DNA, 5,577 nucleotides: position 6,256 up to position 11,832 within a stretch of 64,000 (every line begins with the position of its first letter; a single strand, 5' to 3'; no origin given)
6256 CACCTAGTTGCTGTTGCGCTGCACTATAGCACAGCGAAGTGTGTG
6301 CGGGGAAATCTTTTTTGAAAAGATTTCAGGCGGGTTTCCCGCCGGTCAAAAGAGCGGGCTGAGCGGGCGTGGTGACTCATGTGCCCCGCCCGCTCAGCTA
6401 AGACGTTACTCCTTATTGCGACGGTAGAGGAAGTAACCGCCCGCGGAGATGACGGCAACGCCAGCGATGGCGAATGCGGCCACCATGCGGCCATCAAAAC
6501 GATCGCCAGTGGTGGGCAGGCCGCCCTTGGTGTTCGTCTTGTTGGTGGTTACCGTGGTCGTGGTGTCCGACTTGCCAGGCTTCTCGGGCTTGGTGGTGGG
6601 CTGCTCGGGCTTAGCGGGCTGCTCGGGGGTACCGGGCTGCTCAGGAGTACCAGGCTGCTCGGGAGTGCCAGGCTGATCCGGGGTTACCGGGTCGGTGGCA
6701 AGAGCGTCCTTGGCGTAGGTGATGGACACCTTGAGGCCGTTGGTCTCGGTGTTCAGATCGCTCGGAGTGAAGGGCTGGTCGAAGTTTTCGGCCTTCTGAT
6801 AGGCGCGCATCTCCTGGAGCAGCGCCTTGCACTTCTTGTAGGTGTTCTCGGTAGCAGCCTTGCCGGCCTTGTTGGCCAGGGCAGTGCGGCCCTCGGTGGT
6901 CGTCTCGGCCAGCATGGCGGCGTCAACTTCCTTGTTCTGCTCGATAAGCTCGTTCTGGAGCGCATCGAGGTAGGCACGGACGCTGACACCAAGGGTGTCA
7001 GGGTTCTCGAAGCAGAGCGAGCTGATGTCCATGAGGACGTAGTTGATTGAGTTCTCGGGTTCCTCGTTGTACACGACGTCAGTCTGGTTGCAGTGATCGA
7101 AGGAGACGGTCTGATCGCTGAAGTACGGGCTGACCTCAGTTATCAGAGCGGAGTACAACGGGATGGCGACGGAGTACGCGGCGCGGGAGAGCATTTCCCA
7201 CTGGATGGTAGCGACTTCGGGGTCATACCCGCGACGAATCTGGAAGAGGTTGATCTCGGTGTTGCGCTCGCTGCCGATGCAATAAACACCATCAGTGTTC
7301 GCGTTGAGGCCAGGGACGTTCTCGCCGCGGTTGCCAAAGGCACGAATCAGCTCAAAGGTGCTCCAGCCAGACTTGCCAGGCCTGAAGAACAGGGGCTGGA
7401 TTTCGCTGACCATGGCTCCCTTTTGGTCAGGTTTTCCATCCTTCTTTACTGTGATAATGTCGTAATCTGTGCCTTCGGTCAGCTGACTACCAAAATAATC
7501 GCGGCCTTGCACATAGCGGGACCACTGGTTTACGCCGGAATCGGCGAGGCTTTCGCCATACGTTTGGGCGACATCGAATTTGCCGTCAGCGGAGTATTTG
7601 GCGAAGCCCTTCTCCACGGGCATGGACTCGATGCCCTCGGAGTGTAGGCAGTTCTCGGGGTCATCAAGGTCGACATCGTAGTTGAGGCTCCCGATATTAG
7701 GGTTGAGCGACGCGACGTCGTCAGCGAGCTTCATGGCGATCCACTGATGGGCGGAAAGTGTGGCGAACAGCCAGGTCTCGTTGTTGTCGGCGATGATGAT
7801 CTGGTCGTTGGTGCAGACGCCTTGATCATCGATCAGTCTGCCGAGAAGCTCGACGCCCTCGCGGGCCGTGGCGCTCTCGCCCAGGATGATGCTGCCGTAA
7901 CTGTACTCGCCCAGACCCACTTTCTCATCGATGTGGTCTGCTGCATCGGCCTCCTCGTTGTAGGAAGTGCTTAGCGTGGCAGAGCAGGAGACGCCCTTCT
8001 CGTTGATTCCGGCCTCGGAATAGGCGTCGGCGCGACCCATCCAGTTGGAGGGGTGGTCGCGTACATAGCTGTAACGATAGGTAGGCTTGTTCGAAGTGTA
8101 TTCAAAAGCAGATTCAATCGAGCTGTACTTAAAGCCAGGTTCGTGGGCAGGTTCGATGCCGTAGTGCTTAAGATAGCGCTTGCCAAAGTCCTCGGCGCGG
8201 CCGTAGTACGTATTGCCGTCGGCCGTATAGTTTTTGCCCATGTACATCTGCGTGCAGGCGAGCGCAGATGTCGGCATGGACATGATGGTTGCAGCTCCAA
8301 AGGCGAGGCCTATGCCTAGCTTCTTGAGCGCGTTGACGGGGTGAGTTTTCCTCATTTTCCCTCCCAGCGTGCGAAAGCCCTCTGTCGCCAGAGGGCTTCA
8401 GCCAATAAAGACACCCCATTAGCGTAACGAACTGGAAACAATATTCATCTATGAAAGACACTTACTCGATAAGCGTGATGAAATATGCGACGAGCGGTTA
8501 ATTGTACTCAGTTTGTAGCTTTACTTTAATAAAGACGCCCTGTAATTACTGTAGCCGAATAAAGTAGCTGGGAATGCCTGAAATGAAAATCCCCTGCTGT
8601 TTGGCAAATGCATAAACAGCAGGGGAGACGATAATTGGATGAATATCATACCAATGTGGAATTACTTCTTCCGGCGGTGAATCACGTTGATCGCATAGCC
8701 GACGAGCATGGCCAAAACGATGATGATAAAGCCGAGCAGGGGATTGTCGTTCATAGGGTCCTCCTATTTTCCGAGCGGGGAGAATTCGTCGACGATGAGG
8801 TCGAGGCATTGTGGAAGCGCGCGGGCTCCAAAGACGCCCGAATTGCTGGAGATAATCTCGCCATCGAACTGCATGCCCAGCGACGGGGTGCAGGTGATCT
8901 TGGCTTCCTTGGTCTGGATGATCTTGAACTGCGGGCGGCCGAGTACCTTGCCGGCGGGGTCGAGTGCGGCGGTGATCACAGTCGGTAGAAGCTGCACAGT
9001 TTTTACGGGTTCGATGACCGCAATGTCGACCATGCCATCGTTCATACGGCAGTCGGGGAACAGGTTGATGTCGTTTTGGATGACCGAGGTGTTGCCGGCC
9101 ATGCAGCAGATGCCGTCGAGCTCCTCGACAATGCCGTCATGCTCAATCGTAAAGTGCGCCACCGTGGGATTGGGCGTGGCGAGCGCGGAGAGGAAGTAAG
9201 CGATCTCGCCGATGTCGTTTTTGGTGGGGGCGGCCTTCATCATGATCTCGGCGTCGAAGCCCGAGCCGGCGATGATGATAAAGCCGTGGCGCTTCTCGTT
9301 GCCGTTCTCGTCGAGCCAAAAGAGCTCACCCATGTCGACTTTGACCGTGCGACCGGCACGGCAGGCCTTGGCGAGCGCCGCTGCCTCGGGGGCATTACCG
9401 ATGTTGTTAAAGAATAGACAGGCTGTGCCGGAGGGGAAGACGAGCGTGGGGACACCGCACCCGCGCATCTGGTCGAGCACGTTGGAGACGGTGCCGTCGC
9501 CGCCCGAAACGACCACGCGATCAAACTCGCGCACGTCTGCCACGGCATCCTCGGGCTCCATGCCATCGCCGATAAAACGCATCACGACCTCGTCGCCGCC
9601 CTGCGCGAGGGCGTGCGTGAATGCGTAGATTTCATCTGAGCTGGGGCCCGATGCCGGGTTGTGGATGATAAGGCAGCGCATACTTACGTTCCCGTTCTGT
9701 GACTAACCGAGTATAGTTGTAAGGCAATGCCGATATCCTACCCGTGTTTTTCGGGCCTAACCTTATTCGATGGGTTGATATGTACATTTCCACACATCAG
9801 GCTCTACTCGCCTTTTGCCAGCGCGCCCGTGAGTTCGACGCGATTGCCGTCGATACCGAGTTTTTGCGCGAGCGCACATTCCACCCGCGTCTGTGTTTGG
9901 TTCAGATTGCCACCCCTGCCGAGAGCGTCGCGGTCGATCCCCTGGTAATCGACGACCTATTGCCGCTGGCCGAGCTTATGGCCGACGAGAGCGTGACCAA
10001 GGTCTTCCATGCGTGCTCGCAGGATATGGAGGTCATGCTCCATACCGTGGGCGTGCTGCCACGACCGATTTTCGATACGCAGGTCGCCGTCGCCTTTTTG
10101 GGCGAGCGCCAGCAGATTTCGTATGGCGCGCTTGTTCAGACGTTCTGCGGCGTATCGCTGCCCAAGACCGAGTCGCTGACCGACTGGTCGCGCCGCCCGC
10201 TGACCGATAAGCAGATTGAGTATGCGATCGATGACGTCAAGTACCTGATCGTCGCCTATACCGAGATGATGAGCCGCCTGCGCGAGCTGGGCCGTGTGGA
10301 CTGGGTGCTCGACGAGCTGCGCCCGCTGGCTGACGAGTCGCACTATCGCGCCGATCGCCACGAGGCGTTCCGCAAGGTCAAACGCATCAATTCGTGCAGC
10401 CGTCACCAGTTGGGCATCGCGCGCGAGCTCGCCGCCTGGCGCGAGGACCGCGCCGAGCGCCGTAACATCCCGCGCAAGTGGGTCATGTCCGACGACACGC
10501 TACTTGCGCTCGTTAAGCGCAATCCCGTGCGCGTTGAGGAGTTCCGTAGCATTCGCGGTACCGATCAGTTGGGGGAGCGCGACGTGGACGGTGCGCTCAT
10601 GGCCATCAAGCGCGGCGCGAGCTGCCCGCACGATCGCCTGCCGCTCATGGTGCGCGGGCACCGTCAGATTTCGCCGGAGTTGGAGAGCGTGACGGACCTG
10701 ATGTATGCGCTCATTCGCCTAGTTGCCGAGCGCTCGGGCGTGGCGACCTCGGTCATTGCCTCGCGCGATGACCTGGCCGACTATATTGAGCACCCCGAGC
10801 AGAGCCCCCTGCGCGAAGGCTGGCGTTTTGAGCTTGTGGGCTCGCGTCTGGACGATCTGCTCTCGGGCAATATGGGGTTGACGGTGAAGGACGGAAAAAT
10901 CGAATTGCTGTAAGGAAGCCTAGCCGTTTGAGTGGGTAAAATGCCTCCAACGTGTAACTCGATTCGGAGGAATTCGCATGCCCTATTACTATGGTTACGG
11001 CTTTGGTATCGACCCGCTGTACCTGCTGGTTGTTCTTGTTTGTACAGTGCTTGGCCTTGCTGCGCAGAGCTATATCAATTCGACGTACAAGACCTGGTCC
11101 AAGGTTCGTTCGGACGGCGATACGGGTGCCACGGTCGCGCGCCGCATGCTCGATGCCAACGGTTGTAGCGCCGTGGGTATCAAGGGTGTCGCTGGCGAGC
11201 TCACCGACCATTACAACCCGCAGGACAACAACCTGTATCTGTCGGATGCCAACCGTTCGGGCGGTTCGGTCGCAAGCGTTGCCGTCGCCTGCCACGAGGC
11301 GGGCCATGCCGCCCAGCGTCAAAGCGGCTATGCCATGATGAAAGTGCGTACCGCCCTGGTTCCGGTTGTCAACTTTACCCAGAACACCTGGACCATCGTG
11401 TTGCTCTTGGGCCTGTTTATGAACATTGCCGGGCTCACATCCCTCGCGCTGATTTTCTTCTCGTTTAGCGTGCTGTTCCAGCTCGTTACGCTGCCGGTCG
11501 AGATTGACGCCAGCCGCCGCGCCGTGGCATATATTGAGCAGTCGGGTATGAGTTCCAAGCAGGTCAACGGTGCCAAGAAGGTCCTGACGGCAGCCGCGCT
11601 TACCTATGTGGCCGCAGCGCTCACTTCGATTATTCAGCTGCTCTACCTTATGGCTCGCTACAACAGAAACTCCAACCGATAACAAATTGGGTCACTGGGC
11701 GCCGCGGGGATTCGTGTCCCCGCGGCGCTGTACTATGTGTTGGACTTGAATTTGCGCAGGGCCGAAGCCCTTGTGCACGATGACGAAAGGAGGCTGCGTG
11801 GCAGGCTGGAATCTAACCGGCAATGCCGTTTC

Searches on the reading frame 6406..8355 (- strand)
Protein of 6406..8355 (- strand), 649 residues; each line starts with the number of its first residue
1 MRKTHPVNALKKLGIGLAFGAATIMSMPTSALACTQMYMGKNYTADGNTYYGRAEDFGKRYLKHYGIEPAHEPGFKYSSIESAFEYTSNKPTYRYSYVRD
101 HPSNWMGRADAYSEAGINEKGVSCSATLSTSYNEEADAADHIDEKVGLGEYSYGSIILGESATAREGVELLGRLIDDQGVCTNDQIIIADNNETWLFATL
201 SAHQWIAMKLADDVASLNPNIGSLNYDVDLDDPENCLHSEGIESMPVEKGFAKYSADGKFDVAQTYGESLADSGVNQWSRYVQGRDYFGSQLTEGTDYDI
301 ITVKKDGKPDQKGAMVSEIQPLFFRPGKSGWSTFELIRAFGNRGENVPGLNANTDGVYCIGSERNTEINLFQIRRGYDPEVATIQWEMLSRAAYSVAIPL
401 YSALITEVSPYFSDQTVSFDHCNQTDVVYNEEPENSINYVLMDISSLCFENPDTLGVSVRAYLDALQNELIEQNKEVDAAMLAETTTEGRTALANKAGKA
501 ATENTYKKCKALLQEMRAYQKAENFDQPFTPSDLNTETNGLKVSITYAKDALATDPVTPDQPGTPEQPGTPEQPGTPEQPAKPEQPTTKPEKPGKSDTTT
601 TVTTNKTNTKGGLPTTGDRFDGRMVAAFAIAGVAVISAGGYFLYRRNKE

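Call 53: search_protein_families(library=pfam, proteins=[window:6406-8355:-], max_evalue=1e-8)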
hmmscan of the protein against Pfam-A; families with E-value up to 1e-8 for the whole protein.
window:6406-8355:- (649 aa): 1 family
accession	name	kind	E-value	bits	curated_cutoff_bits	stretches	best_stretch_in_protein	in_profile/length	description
PF03577.20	Peptidase_C69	-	2.8e-45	155.4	23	1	33-273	1-237/402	Peptidase family C69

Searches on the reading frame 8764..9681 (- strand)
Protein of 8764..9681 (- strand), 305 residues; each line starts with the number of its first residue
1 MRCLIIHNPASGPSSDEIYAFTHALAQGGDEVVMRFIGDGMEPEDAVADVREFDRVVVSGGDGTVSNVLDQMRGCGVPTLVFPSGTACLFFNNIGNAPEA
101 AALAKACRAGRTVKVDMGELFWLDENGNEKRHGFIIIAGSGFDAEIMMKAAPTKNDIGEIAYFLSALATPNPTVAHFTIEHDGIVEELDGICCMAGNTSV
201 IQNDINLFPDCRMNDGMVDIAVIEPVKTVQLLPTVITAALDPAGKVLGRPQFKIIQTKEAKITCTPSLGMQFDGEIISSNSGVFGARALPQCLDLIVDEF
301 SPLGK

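Call 53: search_protein_families(library=pfam, proteins=[window:8764-9681:-], max_evalue=1e-8)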
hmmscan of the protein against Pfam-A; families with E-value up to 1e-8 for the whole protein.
window:8764-9681:- (305 aa): 2 families
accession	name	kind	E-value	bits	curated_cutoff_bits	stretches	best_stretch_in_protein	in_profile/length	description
PF19279.4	YegS_C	-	1.4e-14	54.6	27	1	139-296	4-157/158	YegS C-terminal NAD kinase beta sandwich-like domain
PF00781.29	DAGK_cat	-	4.7e-12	46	23.6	1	3-119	2-124/125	Diacylglycerol kinase catalytic domain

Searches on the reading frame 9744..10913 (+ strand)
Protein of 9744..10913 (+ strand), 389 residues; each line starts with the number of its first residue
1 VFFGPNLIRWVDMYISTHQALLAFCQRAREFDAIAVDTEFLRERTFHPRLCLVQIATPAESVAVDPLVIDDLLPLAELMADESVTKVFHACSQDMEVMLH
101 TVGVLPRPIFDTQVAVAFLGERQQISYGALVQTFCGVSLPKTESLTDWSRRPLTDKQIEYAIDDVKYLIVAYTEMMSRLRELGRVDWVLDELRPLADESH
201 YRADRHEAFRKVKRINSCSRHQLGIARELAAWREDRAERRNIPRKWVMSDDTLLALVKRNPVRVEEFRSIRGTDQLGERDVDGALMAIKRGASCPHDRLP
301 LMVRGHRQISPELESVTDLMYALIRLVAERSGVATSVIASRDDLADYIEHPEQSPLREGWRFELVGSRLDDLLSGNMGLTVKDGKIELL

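Call 53: search_protein_families(library=pfam, proteins=[window:9744-10913:+], max_evalue=1e-8)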
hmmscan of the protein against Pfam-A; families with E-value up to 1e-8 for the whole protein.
window:9744-10913:+ (389 aa): 2 families
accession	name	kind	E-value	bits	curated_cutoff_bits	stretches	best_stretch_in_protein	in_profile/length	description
PF01612.26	DNA_pol_A_exo1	-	4.8e-42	144.1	23.6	1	14-179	3-172/173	3'-5' exonuclease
PF00570.28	HRDC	-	7.5e-14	51.9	23.8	1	222-273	1-52/68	HRDC domain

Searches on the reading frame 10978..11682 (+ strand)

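Call 66: search_protein_families(library=pfam, proteins=[window:10978-11682:+], max_evalue=0.000001)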
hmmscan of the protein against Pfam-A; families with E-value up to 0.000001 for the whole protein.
window:10978-11682:+ (234 aa): 1 family
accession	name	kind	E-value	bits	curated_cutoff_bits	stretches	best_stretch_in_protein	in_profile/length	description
PF04298.18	Zn_peptidase_2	-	2.5e-76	256.5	27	1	15-227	1-216/218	Putative neutral zinc metallopeptidase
